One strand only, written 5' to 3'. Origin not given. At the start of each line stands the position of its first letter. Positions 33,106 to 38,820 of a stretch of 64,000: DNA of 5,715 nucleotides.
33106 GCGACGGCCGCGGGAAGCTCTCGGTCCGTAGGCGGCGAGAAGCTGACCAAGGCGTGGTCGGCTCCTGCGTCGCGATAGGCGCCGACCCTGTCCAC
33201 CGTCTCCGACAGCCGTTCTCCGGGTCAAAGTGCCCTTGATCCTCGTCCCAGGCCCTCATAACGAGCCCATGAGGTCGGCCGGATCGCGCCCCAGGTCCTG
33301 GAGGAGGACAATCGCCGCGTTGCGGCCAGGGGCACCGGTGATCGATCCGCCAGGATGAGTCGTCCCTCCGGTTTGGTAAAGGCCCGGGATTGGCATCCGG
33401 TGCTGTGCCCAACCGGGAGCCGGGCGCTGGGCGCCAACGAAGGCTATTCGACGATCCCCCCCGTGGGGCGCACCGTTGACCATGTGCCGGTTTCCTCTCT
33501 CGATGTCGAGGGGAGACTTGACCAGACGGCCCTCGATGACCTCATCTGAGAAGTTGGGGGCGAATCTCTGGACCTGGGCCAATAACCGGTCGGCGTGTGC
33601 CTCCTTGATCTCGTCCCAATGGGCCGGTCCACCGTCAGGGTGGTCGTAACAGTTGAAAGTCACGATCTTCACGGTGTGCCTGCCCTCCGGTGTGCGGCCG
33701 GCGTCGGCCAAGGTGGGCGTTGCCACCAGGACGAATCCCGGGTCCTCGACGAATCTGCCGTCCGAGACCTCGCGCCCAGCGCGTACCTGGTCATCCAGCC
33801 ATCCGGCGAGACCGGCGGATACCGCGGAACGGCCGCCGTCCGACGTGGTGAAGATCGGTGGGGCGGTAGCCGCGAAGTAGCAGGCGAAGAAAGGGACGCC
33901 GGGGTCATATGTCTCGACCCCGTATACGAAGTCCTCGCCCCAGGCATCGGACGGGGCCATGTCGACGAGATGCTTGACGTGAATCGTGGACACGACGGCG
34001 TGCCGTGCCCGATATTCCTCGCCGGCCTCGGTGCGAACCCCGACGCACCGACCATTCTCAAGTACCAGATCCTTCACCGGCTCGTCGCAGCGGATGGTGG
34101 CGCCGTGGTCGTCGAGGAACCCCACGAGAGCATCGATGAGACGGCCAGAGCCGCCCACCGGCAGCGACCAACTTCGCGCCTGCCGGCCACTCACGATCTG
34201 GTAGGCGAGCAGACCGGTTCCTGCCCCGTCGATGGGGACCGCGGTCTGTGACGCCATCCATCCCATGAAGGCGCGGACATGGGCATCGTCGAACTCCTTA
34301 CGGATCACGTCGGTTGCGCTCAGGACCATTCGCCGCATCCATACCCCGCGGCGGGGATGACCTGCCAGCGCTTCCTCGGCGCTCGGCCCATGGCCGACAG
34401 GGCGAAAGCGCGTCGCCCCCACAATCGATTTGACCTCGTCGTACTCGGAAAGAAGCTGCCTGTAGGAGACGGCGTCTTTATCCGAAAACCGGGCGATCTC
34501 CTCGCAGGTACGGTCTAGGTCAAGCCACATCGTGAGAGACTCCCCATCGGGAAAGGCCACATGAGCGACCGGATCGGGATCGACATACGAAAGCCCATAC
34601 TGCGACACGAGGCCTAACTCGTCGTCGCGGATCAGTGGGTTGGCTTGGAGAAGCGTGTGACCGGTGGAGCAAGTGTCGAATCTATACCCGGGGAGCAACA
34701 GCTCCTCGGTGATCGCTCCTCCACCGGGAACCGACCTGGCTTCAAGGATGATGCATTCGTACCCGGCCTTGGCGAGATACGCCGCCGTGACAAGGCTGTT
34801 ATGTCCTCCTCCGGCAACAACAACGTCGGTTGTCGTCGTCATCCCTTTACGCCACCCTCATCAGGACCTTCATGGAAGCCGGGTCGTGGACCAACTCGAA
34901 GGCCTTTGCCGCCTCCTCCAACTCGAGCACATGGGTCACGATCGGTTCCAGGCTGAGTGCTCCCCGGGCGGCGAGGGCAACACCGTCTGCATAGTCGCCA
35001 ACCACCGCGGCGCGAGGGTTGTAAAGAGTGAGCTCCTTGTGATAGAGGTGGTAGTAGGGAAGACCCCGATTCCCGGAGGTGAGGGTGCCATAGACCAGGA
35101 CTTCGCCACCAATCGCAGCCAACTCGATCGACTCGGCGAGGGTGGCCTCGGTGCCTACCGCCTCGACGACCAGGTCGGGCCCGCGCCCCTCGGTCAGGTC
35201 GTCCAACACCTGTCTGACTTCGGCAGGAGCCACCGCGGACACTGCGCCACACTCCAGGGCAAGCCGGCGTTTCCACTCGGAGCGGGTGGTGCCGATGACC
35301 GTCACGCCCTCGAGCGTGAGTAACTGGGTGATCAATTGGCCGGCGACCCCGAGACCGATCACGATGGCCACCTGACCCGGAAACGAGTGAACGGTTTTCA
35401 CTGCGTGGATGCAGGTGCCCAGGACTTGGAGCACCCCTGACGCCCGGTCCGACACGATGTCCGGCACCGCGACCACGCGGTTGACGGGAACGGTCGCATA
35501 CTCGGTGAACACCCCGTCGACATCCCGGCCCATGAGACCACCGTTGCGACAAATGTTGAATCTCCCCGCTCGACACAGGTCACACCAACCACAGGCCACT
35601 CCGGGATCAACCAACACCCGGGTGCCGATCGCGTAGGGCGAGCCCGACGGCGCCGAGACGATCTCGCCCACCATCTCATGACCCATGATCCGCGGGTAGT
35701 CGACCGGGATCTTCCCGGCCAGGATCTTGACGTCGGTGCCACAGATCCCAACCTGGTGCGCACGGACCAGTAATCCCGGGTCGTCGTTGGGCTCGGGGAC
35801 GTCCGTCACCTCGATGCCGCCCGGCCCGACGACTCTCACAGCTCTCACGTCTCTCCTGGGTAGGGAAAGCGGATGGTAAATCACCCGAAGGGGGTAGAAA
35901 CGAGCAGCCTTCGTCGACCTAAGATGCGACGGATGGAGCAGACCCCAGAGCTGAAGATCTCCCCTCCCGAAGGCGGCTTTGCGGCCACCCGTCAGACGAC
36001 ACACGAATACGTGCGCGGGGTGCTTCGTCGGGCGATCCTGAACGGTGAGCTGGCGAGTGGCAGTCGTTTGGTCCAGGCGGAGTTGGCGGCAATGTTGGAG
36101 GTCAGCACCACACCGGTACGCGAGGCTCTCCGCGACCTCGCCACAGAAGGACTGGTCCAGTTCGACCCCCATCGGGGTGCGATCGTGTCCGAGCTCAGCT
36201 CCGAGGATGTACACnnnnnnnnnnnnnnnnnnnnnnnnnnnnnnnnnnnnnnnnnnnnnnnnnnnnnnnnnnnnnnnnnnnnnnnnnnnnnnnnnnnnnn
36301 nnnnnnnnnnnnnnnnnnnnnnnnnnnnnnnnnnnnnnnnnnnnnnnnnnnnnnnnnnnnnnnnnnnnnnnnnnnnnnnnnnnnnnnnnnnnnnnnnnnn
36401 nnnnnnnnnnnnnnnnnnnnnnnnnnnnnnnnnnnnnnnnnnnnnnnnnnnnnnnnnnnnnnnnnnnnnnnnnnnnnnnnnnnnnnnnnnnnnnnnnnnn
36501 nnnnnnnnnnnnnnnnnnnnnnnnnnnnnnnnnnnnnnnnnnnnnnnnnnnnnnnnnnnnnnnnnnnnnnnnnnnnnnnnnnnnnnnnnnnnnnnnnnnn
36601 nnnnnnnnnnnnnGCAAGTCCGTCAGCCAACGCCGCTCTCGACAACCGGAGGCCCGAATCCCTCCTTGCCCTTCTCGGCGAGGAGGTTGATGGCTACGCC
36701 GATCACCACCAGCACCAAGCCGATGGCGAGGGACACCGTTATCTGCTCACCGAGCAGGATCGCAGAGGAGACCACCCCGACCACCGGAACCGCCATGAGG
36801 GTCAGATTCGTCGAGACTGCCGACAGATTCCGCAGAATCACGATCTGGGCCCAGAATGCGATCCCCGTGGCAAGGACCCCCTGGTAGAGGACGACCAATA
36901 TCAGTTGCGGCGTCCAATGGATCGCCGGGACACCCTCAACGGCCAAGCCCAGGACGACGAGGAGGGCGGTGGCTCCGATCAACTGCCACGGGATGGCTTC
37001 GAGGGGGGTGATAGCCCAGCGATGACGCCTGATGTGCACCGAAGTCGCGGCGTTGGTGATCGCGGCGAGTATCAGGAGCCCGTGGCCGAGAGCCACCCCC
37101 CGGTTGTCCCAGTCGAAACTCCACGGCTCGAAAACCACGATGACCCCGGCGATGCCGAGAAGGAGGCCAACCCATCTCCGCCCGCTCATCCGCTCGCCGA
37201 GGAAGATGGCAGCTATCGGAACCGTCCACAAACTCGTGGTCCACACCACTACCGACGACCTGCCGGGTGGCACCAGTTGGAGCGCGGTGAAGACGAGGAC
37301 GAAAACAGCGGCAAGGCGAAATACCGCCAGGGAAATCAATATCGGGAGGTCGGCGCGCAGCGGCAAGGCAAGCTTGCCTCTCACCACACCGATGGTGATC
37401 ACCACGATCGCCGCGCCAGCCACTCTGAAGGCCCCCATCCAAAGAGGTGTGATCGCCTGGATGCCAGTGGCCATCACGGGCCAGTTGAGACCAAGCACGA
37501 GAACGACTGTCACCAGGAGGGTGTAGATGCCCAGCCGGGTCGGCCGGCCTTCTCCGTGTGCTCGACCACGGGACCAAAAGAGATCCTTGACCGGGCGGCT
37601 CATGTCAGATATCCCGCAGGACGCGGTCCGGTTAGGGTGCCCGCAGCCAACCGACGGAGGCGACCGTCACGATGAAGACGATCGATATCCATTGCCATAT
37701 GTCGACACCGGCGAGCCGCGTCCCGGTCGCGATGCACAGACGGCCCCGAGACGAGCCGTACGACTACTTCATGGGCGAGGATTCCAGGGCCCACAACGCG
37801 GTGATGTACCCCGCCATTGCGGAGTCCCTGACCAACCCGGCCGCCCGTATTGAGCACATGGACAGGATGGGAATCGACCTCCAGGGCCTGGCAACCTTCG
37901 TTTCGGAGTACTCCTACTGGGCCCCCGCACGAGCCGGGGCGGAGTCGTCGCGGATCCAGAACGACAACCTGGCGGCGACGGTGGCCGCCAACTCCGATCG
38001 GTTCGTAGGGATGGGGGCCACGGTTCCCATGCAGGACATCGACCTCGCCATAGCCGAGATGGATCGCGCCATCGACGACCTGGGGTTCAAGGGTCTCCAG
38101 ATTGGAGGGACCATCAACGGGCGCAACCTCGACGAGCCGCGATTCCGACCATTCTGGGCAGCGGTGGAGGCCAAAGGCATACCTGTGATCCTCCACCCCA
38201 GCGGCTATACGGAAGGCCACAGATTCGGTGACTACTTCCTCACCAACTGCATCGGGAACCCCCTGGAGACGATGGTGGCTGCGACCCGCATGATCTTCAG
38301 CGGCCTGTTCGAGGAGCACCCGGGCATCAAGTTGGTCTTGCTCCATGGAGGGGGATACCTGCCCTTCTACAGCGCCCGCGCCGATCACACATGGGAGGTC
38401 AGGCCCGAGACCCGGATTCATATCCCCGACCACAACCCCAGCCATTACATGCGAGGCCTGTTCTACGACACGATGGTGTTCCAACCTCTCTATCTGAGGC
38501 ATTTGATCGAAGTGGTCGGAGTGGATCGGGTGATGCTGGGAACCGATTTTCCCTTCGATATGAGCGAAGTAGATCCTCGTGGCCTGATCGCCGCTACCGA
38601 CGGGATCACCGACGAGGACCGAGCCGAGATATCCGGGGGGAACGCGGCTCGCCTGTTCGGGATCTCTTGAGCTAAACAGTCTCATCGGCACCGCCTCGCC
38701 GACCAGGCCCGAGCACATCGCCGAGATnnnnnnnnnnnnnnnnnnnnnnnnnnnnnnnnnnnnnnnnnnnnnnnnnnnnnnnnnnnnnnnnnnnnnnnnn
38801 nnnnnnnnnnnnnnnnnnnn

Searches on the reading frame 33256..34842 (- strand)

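Call 6: search_protein_families(library=pfam, proteins=[window:33256-34842:-], max_evalue=0.01)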
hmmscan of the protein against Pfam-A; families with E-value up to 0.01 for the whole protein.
window:33256-34842:- (528 aa): 5 families
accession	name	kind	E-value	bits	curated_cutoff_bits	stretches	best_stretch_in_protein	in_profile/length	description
PF01593.30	Amino_oxidase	-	1.4e-12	48.1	19.8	1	17-293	4-260/443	Flavin containing amine oxidoreductase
PF01266.30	DAO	-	3.5e-10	40.4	27.9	2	6-43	1-38/353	FAD dependent oxidoreductase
PF13450.12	NAD_binding_8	-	9.5e-10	39.1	21.9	1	9-67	1-57/68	NAD(P)-binding Rossmann-like domain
PF01946.23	Thi4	-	8.5e-05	22.3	26.2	1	4-44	17-58/235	Thi4 family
PF00890.30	FAD_binding_2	-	0.00013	21.8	20.4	0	227-291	130-206/414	FAD binding domain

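Call 66: search_protein_families(library=ncbifam, proteins=[window:33256-34842:-], max_evalue=1e-10)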
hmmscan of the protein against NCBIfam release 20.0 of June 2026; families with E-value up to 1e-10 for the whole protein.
window:33256-34842:- (528 aa): 6 families
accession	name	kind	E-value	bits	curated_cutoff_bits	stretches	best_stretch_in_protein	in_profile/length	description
NF045689.1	BCarotKetCrtO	equivalog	3e-80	270.3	1000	3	4-139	3-138/563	beta-carotene ketolase CrtO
TIGR02734.1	crtI_fam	subfamily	2.4e-25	89.2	238.1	1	7-292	1-276/504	phytoene desaturase family protein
TIGR02730.1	carot_isom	equivalog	3.6e-21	75.6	586.9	1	6-285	2-281/493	carotenoid isomerase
NF045637.1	carotdesatCrtDProt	equivalog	6.6e-18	64.5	580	1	7-285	1-274/485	1-hydroxycarotenoid 3,4-desaturase CrtD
NF058655.1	CrtID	equivalog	1.5e-12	47.1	640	1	7-291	1-276/478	bifunctional phytoene desaturase/3,4-desaturase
NF005560.0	PRK07233.1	equivalog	5.3e-11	42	252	0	229-298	195-262/435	hypothetical protein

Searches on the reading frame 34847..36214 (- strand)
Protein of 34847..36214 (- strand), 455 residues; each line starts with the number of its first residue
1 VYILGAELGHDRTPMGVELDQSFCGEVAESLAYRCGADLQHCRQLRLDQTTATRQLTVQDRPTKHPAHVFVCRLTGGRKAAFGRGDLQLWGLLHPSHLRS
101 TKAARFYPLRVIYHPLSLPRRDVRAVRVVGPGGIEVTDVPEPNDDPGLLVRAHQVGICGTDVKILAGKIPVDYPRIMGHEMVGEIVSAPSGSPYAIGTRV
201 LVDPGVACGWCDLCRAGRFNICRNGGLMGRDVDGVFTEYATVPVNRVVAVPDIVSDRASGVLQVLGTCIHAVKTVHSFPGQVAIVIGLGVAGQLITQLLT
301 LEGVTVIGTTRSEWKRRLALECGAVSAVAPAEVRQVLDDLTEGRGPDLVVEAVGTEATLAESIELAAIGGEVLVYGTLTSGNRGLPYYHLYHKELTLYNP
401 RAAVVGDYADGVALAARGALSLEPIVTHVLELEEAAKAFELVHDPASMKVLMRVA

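Call 3: search_protein_families(library=pfam, proteins=[window:34847-36214:-])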
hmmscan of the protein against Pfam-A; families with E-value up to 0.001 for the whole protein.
window:34847-36214:- (455 aa): 4 families
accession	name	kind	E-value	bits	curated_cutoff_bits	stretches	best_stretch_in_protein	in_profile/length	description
PF08240.17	ADH_N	-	1.2e-24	87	23.5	1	148-252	5-104/104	Alcohol dehydrogenase GroES-like domain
PF00107.32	ADH_zinc_N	-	1.2e-18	67.7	31.8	1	292-400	3-112/129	Zinc-binding dehydrogenase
PF16912.11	Glu_dehyd_C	-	6.8e-07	29.4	34.9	1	271-444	22-203/211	Glucose dehydrogenase C-terminus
PF13602.12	ADH_zinc_N_2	-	3.5e-05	25.2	27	1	339-443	17-124/134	Zinc-binding dehydrogenase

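Call 4: search_protein_families(library=ncbifam, proteins=[window:34847-36214:-])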
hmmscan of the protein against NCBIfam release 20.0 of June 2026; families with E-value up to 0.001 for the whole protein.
window:34847-36214:- (455 aa): 20 families
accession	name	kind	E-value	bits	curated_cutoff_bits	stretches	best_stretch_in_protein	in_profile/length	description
TIGR00692.1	tdh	equivalog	2e-44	152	458.35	1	132-452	9-338/340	L-threonine 3-dehydrogenase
NF007489.0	PRK10083.1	equivalog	3.1e-43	148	376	1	131-452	9-335/339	Zn-dependent oxidoreductase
NF003808.0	PRK05396.1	equivalog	8.1e-42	143.3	380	1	133-453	12-339/341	L-threonine 3-dehydrogenase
NF041097.1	keto_inos_dh_IolM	equivalog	1.1e-36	126.4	450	1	123-451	29-386/389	scyllo-inosose 3-dehydrogenase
NF010344.0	PRK13771.1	subfamily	6.1e-33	114.2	349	1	134-446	13-324/334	putative alcohol dehydrogenase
NF041172.1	AcrlCoa_red_Thmprot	equivalog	1.7e-31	109.4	500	1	128-452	6-332/334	acryloyl-CoA reductase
NF007375.0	PRK09880.1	equivalog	2.3e-29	102.3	469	1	142-445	24-333/344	L-idonate 5-dehydrogenase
TIGR02822.1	adh_fam_2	subfamily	1.1e-25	90.4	283.5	1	132-331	15-217/329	zinc-binding alcohol dehydrogenase family protein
TIGR03366.1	HpnZ_proposed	hypoth_equivalog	9.8e-24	84.1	328.1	1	148-379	8-256/315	putative phosphonate catabolism associated alcohol dehydrogenase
NF007642.0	PRK10309.1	equivalog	6.4e-22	78.2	550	1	137-454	17-346/347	galactitol-1-phosphate 5-dehydrogenase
TIGR03989.1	Rxyl_3153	subfamily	2e-21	76.7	440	1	138-445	20-361/370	NDMA-dependent alcohol dehydrogenase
TIGR03201.1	dearomat_had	equivalog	2.1e-19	69.8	338.65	1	147-332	25-219/349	6-hydroxycyclohex-1-ene-1-carbonyl-CoA dehydrogenase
NF006940.0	PRK09422.1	equivalog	4.2e-19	68.7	344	1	149-375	28-259/338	alcohol dehydrogenase AdhP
TIGR01202.1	bchC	equivalog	5.7e-19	68.4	291.25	1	145-451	25-306/308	chlorophyll synthesis pathway protein BchC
TIGR03451.1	mycoS_dep_FDH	equivalog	2.7e-18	65.9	512.9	1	138-446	20-350/358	S-(hydroxymethyl)mycothiol dehydrogenase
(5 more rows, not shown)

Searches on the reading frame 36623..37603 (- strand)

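Call 3: search_protein_families(library=pfam, proteins=[window:36623-37603:-])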
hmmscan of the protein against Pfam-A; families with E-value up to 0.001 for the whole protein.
window:36623-37603:- (326 aa): 2 families
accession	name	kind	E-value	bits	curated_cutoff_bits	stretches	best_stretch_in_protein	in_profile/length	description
PF00892.27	EamA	-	1.2e-29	103.7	28.2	2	27-158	4-134/135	EamA-like transporter family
PF03151.22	TPT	-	0.00049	20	30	0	83-304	63-288/291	Triose-phosphate Transporter family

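Call 4: search_protein_families(library=ncbifam, proteins=[window:36623-37603:-])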
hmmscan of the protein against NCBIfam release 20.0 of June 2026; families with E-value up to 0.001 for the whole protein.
window:36623-37603:- (326 aa): 4 families
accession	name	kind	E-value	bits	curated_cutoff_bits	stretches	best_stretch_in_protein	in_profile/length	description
TIGR00950.1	2A78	equivalog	3.2e-14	53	230.2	1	45-303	9-263/264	carboxylate/amino acid/amine transporter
NF008523.0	PRK11453.1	equivalog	2.4e-12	47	472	1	26-309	7-288/299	O-acetylserine/cysteine exporter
NF008432.0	PRK11272.1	equivalog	8.3e-12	44.9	270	1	27-305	12-284/294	drug/metabolite exporter YedA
NF050091.1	ArAmAcExpYddG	equivalog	1.1e-09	38.2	300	1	42-252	21-228/285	aromatic amino acid exporter YddG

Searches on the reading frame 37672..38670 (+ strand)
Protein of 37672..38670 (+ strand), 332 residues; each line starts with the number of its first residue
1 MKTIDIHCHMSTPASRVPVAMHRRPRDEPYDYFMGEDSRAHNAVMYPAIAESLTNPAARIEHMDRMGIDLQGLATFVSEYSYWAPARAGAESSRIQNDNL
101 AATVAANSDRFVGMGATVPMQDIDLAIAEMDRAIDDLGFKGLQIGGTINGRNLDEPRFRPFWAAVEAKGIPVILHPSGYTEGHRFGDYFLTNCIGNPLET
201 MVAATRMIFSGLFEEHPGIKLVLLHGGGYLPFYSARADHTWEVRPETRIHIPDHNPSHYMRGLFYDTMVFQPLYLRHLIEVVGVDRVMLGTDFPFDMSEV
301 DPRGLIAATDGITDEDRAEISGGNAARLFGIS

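Call 6: search_protein_families(library=pfam, proteins=[window:37672-38670:+], max_evalue=0.01)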
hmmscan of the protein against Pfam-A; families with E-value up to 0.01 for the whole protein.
window:37672-38670:+ (332 aa): 1 family
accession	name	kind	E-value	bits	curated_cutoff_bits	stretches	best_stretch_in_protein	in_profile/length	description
PF04909.20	Amidohydro_2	-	2.2e-42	146.2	26.4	1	4-331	1-289/289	Amidohydrolase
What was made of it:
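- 37672..38670 (+): Convergent ACMSD-like Amidohydro_2 (non-oxidative decarboxylase branch). It is a conserved neighbour. Pfam (call 6).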

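Call 65: search_solved_structures(query=window:37672-38670:+, max_evalue=0.00001)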
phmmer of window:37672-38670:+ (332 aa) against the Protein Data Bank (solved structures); distinct sequences matched with E-value up to 0.00001: 47.
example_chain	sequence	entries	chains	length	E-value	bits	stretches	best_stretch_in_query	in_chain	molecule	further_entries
4ign_A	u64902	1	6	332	5.3e-58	199.9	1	35-331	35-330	2-amino-3-carboxymuconate-6-semialdehyde decarboxylase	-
4igm_A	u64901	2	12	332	7.2e-58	199.5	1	35-331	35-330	2-amino-3-carboxymuconate-6-semialdehyde decarboxylase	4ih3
4ofc_A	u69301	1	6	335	7.4e-58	199.4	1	35-331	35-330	2-amino-3-carboxymuconate-6-semialdehyde decarboxylase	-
2wm1_A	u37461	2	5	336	7.5e-58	199.4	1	35-331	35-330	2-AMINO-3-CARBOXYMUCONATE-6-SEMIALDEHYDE DECARBOXYLASE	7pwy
8yt2_A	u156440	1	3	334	7.4e-45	156.7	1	48-331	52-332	2-amino-3-carboxymuconate 6-semialdehyde decarboxylase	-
6mgt_A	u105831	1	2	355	7.5e-45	156.7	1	48-331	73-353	2-amino-3-carboxymuconate 6-semialdehyde decarboxylase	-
4ifk_B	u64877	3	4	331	1.1e-44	156.1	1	48-331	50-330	2-amino-3-carboxymuconate 6-semialdehyde decarboxylase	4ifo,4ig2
2hbv_A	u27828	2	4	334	1.4e-44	155.8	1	48-331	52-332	2-amino-3-carboxymuconate 6-semialdehyde decarboxylase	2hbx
6mgs_A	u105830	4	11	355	1.6e-44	155.6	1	48-331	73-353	2-amino-3-carboxymuconate 6-semialdehyde decarboxylase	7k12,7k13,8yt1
4ifk_A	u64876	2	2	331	9.4e-44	153.1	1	48-331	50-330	2-amino-3-carboxymuconate 6-semialdehyde decarboxylase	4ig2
4ifr_A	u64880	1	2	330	9.4e-44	153.1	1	48-331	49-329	2-amino-3-carboxymuconate 6-semialdehyde decarboxylase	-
4era_A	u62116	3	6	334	9.5e-44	153.1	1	48-331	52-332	2-amino-3-carboxymuconate 6-semialdehyde decarboxylase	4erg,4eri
4epk_A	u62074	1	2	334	3e-43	151.4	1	48-331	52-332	2-amino-3-carboxymuconate 6-semialdehyde decarboxylase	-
4icm_A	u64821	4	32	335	3.4e-37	131.5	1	21-331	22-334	5-carboxyvanillate decarboxylase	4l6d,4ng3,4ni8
2dvt_A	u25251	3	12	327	1.6e-29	106.3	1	58-331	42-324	Thermophilic reversible gamma-resorcylate decarboxylase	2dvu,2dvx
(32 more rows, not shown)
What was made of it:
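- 37672..38670 (+): Best solved structure is human ACMSD 4ign, E 5e-58, then LigW and gamma-resorcylate decarboxylase (call 65).
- Tried and rejected: It was weakened when the conserved Amidohydro_2 proved to be ACMSD/LigW-like, the decarboxylase branch, rather than lactonase-like (call 65).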

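Call 66: search_protein_families(library=ncbifam, proteins=[window:37672-38670:+], max_evalue=1e-10)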
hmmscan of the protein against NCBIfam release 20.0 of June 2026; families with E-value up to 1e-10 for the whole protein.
window:37672-38670:+ (332 aa): 0 families
